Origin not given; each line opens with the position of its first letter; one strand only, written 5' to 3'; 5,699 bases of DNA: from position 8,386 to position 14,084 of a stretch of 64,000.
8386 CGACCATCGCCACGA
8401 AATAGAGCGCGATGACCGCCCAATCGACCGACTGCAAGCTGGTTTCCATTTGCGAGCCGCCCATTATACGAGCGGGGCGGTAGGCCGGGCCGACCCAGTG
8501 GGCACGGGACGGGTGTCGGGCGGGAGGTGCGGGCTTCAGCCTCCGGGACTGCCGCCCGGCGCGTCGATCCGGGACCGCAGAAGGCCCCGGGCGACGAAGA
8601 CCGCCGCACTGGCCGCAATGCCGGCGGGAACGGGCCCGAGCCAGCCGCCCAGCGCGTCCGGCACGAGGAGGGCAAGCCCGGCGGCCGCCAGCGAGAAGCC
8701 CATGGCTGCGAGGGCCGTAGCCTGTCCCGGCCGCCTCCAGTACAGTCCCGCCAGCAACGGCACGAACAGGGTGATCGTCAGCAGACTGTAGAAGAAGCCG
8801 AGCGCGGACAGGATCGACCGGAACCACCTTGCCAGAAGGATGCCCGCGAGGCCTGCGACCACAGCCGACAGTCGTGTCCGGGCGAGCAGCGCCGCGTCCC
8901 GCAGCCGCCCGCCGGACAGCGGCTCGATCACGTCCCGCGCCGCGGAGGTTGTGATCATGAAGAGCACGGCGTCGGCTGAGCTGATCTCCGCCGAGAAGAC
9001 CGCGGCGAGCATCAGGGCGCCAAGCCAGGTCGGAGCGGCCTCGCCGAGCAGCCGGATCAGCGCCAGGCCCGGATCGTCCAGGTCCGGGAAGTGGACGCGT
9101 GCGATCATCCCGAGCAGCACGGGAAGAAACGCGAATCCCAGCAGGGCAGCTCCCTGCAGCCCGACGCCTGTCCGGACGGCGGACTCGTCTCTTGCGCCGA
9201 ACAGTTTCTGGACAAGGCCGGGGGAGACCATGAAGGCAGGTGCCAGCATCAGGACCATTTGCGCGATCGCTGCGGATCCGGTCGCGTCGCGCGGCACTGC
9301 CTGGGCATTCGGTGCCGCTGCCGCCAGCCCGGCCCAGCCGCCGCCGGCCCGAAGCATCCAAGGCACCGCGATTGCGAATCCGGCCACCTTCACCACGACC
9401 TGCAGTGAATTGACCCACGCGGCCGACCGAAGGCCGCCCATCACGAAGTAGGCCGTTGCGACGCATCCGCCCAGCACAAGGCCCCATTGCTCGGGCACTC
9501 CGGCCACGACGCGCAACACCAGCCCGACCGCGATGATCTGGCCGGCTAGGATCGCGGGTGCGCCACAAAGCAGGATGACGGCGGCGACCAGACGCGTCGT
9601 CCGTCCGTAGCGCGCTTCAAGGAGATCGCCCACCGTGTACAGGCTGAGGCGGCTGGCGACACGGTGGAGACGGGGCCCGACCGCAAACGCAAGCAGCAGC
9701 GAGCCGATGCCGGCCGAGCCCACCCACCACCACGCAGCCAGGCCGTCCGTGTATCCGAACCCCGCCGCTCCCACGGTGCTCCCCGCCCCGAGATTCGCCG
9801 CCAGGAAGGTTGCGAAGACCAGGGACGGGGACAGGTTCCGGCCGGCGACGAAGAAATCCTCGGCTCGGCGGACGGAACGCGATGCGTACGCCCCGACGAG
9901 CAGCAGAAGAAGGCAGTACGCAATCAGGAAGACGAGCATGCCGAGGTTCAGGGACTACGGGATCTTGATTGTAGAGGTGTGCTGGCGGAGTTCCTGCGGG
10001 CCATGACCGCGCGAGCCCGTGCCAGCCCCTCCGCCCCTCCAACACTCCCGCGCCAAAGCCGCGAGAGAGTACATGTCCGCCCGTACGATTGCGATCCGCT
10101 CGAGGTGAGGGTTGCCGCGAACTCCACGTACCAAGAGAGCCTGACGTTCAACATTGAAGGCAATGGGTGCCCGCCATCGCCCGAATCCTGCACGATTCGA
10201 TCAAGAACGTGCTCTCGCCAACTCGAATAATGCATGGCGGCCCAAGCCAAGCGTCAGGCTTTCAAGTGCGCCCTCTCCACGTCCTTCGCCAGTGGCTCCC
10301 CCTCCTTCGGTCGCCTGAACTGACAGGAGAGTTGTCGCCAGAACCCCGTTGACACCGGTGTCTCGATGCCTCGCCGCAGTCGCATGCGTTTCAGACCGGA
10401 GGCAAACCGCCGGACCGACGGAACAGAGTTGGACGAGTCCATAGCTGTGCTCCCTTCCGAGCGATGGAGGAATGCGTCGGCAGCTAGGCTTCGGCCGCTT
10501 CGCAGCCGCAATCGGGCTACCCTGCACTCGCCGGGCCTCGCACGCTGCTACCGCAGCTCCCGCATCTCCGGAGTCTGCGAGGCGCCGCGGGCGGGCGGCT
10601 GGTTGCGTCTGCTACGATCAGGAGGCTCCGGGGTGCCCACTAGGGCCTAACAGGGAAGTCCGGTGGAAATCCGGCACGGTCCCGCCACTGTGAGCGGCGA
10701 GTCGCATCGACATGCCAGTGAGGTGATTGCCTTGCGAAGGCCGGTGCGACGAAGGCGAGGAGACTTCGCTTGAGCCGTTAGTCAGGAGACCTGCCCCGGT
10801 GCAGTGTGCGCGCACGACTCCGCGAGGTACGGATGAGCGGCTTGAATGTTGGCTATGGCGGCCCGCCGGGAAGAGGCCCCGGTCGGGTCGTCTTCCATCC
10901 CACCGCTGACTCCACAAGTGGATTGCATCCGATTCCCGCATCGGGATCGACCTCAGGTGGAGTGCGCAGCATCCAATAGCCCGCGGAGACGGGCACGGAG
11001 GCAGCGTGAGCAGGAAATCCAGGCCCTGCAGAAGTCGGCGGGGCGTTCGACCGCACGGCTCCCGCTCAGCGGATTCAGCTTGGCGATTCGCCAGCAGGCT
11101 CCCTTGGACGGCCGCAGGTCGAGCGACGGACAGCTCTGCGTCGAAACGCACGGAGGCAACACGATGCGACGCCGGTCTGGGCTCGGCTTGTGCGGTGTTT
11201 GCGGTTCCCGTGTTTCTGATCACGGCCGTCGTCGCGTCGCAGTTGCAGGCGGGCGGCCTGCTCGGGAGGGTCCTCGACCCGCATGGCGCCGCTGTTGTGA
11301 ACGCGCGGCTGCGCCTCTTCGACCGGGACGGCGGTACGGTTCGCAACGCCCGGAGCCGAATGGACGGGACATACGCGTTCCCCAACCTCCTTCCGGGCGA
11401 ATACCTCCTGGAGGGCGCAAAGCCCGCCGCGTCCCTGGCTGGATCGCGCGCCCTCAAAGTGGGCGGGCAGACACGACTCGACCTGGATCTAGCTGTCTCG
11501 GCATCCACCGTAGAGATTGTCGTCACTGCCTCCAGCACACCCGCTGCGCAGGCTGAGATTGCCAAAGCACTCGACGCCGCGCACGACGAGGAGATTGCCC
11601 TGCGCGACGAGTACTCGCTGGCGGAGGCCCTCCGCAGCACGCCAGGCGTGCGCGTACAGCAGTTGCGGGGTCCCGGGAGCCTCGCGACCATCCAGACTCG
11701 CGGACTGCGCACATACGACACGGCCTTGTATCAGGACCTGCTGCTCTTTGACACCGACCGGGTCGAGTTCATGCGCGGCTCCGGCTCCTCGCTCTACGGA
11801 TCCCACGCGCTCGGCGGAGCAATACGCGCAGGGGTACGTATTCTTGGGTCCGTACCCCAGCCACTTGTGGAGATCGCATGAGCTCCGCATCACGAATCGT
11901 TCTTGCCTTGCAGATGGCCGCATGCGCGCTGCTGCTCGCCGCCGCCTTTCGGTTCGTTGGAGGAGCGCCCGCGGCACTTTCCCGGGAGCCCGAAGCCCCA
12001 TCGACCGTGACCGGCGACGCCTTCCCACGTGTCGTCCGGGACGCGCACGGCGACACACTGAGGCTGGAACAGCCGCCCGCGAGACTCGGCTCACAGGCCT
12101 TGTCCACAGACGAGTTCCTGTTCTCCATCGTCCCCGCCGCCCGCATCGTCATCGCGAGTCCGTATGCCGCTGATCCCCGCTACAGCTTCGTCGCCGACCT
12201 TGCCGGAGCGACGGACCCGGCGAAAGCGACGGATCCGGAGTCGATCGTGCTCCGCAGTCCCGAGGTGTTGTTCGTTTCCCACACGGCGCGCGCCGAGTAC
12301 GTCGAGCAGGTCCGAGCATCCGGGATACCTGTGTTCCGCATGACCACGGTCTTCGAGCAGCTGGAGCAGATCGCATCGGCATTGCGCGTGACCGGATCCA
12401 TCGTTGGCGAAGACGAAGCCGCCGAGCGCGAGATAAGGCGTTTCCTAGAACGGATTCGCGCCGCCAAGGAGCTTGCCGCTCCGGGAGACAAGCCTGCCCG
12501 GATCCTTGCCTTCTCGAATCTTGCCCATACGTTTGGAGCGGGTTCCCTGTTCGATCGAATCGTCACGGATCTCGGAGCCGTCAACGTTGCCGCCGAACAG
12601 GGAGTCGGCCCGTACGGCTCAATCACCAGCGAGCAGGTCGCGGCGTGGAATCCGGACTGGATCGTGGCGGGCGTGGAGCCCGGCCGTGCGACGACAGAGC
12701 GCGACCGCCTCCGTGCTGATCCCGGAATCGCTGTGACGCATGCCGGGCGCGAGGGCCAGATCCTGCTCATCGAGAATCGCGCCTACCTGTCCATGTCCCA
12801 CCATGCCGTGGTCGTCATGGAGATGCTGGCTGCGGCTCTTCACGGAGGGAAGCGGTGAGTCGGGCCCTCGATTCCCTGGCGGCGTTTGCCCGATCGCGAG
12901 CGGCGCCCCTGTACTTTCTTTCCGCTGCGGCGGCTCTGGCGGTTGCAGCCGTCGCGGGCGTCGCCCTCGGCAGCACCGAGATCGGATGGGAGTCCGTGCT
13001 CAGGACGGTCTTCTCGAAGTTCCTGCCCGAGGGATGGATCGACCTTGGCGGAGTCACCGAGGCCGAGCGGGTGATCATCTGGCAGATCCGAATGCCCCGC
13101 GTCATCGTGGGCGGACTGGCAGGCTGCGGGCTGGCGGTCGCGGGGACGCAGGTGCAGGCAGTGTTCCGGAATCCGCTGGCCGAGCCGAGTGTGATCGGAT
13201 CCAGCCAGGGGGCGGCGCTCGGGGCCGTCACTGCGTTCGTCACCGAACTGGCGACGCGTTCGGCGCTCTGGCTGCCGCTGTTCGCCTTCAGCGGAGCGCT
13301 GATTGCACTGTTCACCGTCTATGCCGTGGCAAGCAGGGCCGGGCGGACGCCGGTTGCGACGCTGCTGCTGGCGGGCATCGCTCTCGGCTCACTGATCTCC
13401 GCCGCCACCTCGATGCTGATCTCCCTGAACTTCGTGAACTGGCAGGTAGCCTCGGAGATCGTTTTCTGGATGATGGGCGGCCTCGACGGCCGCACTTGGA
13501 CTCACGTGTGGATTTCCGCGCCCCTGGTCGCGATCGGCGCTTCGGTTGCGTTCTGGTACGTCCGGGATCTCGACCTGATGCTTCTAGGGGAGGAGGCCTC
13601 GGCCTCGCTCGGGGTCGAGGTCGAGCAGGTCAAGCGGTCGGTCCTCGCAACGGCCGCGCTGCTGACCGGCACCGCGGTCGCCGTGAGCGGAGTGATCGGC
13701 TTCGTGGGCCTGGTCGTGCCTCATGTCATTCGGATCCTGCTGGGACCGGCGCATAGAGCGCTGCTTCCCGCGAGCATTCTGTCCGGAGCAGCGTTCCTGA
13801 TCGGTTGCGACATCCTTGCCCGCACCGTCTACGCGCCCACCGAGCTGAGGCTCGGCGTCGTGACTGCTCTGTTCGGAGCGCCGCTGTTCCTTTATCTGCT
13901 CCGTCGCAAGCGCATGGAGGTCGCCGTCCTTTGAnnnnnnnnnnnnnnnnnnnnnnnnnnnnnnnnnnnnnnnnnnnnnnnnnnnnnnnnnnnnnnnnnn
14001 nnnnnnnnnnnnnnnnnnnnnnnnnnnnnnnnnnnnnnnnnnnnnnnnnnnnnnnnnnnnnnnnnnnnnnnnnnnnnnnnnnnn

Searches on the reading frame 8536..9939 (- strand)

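Call 15: search_protein_families(library=pfam, proteins=[window:8536-9939:-], max_evalue=0.001)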
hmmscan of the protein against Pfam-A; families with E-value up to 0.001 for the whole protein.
window:8536-9939:- (467 aa): 1 family
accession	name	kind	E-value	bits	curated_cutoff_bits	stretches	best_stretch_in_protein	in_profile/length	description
PF00474.23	SSF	-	1.3e-25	90.5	22.8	1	29-413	1-403/406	Sodium:solute symporter family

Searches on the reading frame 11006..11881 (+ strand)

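Call 56: search_protein_families(library=pfam, proteins=[window:11006-11881:+], max_evalue=0.001)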
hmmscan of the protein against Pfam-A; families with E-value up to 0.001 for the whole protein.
window:11006-11881:+ (291 aa): 3 families
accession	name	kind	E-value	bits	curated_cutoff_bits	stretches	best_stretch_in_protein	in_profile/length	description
PF13620.12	CarboxypepD_reg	-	2.6e-11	44.2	32.3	1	85-162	2-81/82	Carboxypeptidase regulatory-like domain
PF07715.20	Plug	-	6.4e-11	43.2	23.9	1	184-272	4-107/107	TonB-dependent Receptor Plug Domain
PF17210.9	SdrD_B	-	6.5e-05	23.5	29.7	1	95-173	22-98/112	SdrD B-like domain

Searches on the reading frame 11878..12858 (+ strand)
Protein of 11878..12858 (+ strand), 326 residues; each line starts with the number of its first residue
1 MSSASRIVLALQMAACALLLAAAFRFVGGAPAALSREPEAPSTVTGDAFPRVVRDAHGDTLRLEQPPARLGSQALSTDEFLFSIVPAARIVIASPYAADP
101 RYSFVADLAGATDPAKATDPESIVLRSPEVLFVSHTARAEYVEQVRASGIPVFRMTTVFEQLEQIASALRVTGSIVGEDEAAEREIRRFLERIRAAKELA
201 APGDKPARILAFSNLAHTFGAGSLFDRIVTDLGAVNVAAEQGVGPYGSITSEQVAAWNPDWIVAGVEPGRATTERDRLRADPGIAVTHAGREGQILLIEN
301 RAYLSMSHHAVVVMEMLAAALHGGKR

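Call 56: search_protein_families(library=pfam, proteins=[window:11878-12858:+], max_evalue=0.001)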
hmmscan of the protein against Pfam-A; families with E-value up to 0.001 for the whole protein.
window:11878-12858:+ (326 aa): 1 family
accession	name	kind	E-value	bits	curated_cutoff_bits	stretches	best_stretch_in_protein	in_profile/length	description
PF01497.23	Peripla_BP_2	-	5.6e-19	68.9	27.5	1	116-300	47-233/235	Periplasmic binding protein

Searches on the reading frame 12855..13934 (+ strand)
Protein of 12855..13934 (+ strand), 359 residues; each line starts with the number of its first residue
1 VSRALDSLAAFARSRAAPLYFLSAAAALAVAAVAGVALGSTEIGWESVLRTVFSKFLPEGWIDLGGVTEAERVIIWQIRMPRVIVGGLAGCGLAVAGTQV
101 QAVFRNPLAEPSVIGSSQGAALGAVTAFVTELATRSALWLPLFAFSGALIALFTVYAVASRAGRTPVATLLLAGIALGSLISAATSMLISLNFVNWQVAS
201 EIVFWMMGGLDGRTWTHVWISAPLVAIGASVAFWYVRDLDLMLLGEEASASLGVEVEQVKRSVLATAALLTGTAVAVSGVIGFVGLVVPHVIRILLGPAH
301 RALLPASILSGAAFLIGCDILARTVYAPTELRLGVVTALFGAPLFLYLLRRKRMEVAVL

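Call 9: search_protein_families(library=pfam, proteins=[window:12855-13934:+], max_evalue=0.001)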
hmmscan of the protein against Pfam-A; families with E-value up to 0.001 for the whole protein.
window:12855-13934:+ (359 aa): 1 family
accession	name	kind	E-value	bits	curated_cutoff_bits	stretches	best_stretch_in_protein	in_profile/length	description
PF01032.23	FecCD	-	3.1e-93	312.7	26.5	1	28-351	2-311/311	FecCD transport family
